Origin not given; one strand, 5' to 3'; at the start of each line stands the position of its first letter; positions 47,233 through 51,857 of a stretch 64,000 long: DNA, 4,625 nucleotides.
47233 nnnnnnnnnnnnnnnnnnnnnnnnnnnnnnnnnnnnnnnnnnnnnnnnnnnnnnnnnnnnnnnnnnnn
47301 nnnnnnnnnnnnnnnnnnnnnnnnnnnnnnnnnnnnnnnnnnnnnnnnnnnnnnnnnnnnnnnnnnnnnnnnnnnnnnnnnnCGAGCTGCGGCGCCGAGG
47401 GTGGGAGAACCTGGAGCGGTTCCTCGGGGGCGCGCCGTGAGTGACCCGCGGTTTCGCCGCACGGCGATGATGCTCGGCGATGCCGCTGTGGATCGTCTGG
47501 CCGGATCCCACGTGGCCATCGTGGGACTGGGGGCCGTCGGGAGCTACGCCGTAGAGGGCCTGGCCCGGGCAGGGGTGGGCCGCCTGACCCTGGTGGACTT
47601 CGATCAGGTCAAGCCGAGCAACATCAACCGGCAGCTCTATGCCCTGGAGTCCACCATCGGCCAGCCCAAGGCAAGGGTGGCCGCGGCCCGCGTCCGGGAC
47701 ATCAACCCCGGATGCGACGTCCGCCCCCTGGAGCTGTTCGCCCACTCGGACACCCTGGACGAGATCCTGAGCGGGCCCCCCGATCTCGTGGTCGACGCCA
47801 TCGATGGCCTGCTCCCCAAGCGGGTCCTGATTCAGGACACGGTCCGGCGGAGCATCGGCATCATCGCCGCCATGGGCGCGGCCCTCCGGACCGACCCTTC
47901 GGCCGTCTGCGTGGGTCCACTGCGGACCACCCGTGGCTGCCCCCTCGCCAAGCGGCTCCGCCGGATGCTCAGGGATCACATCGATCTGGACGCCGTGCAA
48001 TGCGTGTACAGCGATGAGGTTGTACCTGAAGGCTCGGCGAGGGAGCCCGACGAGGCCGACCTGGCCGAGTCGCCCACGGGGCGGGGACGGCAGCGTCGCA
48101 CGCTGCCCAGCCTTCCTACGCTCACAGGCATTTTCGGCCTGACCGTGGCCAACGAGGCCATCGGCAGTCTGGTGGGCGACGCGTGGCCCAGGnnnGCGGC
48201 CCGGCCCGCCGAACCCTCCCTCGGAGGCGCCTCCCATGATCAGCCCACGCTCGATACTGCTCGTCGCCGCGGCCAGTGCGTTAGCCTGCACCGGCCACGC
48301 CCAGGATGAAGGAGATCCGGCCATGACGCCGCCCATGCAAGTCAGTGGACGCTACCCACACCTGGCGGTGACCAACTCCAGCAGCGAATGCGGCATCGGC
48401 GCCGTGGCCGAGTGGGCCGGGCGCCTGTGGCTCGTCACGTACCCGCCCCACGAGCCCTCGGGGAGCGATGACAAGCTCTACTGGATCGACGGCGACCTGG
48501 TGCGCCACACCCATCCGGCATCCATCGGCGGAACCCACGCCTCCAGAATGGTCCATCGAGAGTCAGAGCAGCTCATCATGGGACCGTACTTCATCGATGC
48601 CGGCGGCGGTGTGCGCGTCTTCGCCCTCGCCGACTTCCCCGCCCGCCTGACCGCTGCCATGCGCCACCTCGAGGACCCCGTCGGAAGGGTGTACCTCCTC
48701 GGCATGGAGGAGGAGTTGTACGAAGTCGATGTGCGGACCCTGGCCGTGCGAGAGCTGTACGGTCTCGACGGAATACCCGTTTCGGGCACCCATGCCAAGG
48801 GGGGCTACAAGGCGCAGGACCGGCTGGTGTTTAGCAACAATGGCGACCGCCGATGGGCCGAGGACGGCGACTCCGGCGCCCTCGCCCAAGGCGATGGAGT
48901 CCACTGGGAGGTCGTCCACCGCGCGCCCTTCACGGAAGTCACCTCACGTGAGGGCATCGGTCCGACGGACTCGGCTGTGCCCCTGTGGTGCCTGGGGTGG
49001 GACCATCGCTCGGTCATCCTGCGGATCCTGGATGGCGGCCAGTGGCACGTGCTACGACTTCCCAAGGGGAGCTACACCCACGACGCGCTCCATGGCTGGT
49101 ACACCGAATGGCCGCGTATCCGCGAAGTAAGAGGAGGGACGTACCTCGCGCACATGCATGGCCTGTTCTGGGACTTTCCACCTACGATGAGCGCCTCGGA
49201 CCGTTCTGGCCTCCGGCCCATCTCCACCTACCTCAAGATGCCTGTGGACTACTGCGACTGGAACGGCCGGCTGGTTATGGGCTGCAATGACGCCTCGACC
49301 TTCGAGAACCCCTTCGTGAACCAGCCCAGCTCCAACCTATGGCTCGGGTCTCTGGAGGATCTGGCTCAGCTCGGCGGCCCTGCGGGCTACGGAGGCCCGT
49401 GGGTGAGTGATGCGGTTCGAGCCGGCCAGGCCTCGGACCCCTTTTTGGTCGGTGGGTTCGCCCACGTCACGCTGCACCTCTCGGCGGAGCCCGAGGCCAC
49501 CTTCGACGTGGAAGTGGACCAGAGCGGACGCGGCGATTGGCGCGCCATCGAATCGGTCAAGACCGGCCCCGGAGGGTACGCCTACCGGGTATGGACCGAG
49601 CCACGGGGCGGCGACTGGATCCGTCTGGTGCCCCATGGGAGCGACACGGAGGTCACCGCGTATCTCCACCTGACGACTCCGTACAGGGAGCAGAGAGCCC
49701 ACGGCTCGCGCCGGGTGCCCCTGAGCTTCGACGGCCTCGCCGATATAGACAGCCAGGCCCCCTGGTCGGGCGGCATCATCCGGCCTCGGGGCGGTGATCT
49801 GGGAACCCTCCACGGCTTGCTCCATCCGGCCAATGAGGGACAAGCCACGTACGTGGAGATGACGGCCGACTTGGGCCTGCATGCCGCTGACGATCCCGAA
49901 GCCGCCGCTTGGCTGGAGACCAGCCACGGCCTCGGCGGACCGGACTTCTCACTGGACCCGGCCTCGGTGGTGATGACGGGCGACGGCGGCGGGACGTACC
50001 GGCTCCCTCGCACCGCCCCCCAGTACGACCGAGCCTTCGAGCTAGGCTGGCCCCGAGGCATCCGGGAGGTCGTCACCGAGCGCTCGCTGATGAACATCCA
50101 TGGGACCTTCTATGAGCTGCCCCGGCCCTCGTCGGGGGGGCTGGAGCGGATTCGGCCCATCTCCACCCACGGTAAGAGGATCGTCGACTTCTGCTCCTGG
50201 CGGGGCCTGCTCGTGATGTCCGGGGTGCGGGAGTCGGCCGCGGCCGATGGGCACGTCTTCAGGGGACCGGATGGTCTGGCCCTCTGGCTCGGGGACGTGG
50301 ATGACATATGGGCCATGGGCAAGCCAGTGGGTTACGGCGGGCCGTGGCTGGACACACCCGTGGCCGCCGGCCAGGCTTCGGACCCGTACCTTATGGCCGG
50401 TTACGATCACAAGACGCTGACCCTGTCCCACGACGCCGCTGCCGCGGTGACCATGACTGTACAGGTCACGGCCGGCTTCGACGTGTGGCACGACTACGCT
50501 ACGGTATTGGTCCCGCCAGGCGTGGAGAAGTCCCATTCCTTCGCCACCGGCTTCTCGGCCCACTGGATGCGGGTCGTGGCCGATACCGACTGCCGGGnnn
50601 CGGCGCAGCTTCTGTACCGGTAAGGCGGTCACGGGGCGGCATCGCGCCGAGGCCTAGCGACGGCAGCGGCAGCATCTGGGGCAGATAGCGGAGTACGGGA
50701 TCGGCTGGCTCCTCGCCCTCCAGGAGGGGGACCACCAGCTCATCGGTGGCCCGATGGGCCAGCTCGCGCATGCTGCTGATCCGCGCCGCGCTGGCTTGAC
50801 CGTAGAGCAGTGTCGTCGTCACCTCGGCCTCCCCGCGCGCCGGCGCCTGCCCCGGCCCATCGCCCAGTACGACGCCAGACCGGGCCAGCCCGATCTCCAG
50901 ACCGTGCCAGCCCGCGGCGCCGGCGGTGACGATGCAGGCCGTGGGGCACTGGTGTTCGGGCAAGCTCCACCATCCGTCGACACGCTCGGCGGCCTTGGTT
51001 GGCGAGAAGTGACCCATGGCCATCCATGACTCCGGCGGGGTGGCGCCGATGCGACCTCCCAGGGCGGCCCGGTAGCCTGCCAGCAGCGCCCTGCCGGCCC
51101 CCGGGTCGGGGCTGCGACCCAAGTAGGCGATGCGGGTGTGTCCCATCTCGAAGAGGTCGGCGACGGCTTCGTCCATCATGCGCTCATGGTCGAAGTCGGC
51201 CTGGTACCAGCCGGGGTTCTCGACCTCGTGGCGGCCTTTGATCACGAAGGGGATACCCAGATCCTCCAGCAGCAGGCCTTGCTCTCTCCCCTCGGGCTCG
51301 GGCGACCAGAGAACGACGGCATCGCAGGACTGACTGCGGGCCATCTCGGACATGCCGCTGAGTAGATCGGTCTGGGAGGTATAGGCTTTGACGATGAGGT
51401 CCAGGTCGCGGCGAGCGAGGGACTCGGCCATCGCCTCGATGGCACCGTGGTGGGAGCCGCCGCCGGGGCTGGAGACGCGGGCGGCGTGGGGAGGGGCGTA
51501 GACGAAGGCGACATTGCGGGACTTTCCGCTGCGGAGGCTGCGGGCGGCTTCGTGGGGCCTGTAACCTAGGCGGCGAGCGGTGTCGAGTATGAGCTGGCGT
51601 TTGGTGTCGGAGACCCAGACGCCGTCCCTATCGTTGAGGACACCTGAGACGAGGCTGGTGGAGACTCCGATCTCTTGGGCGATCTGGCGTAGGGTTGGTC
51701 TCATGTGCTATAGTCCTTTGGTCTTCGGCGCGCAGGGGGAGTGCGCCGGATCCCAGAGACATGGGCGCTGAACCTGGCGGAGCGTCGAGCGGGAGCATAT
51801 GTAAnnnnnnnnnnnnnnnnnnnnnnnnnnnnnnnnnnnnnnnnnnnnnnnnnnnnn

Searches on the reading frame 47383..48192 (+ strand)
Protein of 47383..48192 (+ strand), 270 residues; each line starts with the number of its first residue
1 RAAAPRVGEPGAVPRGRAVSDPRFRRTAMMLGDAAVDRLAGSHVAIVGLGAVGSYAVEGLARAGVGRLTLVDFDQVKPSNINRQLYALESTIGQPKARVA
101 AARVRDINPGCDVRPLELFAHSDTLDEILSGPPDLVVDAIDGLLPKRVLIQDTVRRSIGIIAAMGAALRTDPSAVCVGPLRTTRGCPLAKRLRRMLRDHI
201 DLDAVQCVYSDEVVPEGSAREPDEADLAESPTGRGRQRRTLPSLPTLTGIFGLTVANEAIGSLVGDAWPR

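Call 30: search_protein_families(library=pfam, proteins=[window:47383-48192:+], max_evalue=0.001)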
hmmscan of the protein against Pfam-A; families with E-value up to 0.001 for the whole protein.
window:47383-48192:+ (270 aa): 1 family
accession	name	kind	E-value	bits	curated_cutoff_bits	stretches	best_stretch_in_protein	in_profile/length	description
PF00899.27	ThiF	-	4.7e-40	137.7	28.1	1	27-266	4-205/238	ThiF family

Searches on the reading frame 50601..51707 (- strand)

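Call 30: search_protein_families(library=pfam, proteins=[window:50601-51707:-], max_evalue=0.001)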
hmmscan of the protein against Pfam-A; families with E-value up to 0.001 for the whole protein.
window:50601-51707:- (369 aa): 3 families
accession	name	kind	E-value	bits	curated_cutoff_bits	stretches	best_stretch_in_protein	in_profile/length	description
PF00356.27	LacI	-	8e-06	26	27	1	5-51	1-45/46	Bacterial regulatory proteins, lacI family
PF13377.12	Peripla_BP_3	-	0.0001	22.9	26.5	1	184-270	3-91/167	Periplasmic binding protein-like domain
PF00532.27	Peripla_BP_1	-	0.00036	20.5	22.2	1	91-245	21-175/281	Periplasmic binding proteins and sugar binding domain of LacI family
